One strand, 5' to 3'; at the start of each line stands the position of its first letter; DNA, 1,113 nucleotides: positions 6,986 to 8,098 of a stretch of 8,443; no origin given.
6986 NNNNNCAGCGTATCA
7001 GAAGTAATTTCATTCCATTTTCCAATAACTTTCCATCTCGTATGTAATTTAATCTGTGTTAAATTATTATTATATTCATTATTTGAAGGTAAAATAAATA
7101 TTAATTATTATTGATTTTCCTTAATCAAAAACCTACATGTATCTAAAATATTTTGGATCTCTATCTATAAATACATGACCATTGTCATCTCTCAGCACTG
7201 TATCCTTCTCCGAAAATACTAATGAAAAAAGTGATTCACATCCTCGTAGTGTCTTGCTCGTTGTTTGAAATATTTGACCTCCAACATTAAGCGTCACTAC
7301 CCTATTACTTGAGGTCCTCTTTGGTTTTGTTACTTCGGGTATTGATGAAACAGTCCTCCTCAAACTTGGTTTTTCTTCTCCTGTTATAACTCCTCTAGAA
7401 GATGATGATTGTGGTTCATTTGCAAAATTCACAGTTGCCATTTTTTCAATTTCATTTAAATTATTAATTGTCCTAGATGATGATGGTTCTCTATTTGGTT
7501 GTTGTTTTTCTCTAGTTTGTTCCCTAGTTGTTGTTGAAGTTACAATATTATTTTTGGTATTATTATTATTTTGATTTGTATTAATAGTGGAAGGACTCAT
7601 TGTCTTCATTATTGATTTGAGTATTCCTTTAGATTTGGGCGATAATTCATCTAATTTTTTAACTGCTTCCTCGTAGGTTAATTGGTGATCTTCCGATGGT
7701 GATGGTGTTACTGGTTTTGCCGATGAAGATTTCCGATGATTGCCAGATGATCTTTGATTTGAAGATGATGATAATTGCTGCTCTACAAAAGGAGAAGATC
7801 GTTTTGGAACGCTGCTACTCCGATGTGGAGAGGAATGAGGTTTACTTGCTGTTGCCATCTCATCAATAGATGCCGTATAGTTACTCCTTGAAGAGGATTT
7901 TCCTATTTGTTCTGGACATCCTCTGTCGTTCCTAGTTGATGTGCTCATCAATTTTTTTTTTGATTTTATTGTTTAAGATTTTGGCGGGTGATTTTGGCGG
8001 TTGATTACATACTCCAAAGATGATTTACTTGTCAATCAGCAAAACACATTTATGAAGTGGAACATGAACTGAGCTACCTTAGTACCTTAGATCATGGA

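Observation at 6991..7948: A missed 83-nt intron rescues the BTB/T1 domain: the gene does not end at 'FRYM*'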

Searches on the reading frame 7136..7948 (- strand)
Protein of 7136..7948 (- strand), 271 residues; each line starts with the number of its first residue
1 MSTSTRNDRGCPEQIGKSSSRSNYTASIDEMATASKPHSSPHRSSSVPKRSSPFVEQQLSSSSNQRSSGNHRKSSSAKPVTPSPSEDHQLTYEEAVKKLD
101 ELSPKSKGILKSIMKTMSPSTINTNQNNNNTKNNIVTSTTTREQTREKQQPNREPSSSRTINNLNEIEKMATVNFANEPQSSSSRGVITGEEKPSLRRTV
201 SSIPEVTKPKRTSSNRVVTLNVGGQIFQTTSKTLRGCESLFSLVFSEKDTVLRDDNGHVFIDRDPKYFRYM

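Call 6: search_protein_families(library=pfam, max_evalue=1, proteins=[window:7136-7948:-])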
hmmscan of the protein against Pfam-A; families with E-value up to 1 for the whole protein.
seq(271 aa): 3 families
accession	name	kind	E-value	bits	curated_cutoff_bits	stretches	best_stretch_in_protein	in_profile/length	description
PF02214.28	BTB_2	-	4.3e-09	37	21.4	1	218-270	1-55/94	BTB/POZ domain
PF22559.2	GNAT-phage-like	-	0.1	12.8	27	1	163-189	101-127/164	Phage GNAT-like domain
PF01496.24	V_ATPase_I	-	0.99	7.7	30.7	0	87-198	20-175/815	V-type ATPase 116kDa subunit family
